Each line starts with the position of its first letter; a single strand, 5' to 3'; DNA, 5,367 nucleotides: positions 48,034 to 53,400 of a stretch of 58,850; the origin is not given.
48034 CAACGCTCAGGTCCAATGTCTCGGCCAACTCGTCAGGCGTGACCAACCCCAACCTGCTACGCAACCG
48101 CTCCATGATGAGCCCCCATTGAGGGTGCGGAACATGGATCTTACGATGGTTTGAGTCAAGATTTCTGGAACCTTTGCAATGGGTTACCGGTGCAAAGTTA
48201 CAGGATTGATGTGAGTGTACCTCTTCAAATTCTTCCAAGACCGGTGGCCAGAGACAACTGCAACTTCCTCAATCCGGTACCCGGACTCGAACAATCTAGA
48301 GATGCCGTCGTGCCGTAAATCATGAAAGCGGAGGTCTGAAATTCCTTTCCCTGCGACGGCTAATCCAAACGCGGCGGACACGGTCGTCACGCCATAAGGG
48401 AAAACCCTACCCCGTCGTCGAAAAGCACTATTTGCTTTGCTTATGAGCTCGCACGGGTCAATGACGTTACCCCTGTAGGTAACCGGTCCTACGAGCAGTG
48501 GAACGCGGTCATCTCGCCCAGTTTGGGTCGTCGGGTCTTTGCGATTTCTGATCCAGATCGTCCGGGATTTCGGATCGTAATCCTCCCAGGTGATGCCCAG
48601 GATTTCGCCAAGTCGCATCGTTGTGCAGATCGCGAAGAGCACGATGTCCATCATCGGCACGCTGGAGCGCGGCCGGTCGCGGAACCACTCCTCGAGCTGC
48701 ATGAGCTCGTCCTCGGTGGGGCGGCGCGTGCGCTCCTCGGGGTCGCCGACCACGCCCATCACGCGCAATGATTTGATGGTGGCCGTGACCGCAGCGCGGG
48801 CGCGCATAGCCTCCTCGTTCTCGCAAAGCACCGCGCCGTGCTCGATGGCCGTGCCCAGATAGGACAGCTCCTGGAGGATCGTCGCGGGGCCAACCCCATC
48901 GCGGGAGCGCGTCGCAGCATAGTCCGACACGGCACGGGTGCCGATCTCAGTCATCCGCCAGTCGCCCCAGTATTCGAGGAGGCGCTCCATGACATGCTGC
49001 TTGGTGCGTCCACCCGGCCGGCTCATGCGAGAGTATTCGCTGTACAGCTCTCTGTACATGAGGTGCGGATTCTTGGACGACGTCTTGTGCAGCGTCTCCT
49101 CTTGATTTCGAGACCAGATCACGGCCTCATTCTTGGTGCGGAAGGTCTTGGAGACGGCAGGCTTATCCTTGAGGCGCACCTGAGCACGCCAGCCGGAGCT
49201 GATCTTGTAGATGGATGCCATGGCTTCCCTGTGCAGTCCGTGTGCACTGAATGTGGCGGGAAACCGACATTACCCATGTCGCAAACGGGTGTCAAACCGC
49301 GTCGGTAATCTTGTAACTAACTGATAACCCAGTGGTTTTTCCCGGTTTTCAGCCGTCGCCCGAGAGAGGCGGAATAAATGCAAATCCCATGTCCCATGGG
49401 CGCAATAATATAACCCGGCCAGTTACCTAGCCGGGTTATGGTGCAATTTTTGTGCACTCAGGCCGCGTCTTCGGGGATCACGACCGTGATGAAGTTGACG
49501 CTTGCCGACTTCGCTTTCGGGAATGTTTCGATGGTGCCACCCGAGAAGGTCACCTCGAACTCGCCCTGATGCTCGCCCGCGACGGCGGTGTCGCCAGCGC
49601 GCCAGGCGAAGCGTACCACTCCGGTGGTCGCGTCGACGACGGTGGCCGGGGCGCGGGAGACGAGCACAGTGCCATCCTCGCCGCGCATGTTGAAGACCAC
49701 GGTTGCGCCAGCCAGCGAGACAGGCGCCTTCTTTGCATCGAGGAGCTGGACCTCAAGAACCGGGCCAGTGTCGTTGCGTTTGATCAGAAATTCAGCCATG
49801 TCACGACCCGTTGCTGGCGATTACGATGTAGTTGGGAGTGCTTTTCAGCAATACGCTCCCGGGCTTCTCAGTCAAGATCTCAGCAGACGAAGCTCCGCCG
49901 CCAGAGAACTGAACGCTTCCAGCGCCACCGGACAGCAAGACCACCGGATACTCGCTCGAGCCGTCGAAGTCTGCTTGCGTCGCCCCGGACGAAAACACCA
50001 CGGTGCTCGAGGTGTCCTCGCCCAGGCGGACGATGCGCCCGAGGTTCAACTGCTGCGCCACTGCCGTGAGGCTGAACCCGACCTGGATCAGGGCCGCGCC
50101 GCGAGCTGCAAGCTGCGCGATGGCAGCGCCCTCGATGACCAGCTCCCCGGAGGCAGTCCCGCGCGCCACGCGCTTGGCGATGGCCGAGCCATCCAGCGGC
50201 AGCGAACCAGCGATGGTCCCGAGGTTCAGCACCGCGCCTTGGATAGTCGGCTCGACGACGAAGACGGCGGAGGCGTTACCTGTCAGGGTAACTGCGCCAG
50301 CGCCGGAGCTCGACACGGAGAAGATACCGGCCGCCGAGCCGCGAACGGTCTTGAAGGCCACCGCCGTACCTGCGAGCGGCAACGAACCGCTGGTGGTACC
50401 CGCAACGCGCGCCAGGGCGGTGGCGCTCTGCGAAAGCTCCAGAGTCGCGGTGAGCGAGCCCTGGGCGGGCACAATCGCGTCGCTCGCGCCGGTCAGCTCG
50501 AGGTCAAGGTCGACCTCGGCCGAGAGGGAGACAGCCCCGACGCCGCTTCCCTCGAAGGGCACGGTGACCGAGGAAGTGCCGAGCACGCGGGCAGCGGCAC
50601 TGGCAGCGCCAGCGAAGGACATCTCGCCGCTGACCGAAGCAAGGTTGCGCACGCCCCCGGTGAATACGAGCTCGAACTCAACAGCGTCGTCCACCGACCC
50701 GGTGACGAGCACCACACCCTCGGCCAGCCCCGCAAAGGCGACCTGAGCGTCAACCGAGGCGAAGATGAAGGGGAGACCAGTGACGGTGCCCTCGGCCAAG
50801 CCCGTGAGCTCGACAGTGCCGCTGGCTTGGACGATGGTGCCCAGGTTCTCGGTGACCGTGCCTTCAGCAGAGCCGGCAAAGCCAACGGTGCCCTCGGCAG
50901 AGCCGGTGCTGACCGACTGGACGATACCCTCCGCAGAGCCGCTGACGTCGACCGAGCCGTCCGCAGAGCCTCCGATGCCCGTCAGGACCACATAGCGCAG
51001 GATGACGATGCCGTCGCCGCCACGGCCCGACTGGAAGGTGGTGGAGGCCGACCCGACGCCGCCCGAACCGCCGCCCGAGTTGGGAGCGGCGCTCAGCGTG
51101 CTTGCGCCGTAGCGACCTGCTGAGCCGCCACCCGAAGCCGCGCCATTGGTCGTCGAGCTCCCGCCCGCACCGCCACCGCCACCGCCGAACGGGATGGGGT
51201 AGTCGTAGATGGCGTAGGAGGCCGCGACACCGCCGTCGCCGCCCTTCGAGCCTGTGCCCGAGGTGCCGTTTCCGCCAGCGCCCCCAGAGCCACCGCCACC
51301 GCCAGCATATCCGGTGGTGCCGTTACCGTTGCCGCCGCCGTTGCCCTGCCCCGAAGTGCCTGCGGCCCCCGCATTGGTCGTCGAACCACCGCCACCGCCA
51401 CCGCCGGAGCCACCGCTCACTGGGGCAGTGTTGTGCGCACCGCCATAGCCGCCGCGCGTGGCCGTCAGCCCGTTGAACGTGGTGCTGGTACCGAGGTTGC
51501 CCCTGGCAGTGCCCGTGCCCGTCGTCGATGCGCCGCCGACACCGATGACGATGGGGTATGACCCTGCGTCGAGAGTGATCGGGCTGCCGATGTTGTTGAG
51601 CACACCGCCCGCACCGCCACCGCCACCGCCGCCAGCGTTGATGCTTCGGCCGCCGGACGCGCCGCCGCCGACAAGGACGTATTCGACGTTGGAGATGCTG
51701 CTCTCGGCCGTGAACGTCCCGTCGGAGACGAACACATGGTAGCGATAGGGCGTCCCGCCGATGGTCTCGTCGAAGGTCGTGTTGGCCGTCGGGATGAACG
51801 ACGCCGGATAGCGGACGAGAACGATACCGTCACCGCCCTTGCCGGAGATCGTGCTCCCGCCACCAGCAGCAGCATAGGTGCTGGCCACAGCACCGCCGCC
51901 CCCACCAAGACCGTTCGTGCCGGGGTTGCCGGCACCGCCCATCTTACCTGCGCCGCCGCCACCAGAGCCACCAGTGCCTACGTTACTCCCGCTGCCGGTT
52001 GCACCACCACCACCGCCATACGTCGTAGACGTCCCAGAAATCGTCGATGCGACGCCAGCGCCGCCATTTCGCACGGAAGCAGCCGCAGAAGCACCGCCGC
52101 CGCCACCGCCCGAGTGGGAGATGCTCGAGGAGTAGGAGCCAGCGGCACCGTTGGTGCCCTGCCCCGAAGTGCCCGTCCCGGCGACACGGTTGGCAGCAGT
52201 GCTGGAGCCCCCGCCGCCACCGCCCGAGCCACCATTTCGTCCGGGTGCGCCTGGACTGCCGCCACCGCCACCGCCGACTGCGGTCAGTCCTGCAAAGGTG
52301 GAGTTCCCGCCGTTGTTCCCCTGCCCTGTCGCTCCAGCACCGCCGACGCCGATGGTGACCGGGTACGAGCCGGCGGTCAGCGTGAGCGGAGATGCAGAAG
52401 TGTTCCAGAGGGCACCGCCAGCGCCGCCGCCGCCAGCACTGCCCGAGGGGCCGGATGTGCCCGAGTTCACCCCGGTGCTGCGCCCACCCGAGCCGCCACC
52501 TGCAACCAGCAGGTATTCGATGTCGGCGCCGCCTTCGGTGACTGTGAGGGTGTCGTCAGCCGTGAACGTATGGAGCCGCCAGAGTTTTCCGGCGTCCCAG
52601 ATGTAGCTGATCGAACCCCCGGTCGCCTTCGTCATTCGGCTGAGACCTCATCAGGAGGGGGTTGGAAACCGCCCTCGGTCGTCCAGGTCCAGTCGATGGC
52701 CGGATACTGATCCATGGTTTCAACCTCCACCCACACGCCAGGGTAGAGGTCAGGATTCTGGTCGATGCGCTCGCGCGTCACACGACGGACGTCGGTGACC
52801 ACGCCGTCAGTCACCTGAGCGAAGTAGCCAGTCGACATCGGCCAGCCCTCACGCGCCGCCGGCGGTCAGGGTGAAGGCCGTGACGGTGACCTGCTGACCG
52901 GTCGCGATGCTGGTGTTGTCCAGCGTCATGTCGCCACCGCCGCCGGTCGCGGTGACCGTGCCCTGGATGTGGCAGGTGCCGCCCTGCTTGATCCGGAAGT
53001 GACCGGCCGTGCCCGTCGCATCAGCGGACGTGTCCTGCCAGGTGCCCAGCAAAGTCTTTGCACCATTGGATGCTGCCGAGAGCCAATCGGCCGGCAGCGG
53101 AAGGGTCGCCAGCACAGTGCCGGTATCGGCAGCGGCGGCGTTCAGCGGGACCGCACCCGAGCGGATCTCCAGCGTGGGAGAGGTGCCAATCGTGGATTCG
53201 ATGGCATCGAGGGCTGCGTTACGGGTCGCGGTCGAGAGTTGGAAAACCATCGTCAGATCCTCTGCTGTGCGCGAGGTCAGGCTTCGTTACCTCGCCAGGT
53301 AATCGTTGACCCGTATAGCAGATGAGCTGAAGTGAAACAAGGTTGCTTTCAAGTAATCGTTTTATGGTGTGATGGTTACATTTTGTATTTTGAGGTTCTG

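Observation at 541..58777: Genome-wide bipartite element [G]GTWACC-N5/6-GGTAAC (~75-80 copies), palindromic inside genes and stop/RBS-embedded at junctions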

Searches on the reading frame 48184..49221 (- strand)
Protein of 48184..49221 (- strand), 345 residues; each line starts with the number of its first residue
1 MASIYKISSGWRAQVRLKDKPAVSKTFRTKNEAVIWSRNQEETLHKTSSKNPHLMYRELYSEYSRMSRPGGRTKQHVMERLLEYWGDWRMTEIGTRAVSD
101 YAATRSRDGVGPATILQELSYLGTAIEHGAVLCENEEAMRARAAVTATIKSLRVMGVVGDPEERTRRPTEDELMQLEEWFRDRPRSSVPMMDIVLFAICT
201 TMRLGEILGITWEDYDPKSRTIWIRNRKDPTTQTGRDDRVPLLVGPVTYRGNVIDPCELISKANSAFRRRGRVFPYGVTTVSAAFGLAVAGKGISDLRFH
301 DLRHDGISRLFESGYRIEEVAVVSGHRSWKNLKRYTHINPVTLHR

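Call 10: search_protein_families(library=pfam, proteins=[window:48184-49221:-], max_evalue=0.01)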
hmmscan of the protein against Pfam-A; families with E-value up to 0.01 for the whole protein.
window:48184-49221:- (345 aa): 1 family
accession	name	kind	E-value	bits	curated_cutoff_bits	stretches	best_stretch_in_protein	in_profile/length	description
PF00589.27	Phage_integrase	-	1.9e-17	64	27.1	1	187-339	21-169/172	Phage integrase family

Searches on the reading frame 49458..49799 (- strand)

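Call 38: search_protein_families(library=pfam, proteins=[window:49458-49799:-], max_evalue=0.05)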
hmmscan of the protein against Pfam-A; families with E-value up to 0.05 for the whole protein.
window:49458-49799:- (113 aa): 2 families
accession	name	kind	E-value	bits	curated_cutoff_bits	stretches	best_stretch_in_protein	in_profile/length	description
PF10651.15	BppU_N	-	2.6e-05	24.4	23.1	1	14-86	32-102/142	BppU N-terminal domain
PF09134.16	Invasin_D3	-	0.00012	22.9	33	1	14-87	23-84/98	Invasin, domain 3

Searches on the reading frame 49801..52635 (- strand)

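Call 10: search_protein_families(library=pfam, proteins=[window:49801-52635:-], max_evalue=0.01)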
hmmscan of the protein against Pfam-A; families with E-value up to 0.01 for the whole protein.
window:49801-52635:- (944 aa): 1 family
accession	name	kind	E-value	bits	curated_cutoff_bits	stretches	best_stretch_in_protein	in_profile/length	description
PF21722.4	Gly_rich_2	-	1.4e-35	123.8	24.3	2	306-548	4-225/226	Glycine-rich domain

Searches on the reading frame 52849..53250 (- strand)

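Call 23: search_protein_families(library=pfam, proteins=[window:52849-53250:-], max_evalue=0.05)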
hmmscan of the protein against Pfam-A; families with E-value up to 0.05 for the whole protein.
window:52849-53250:- (133 aa): 0 families

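Call 24: search_protein_families(library=phrogs, proteins=[window:52849-53250:-], max_evalue=0.01)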
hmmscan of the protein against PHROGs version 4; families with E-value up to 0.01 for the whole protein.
window:52849-53250:- (133 aa): 1 family
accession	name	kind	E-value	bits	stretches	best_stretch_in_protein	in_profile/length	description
phrog_3758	-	head and packaging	4.7e-31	108.6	1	1-130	1-137/140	virion structural protein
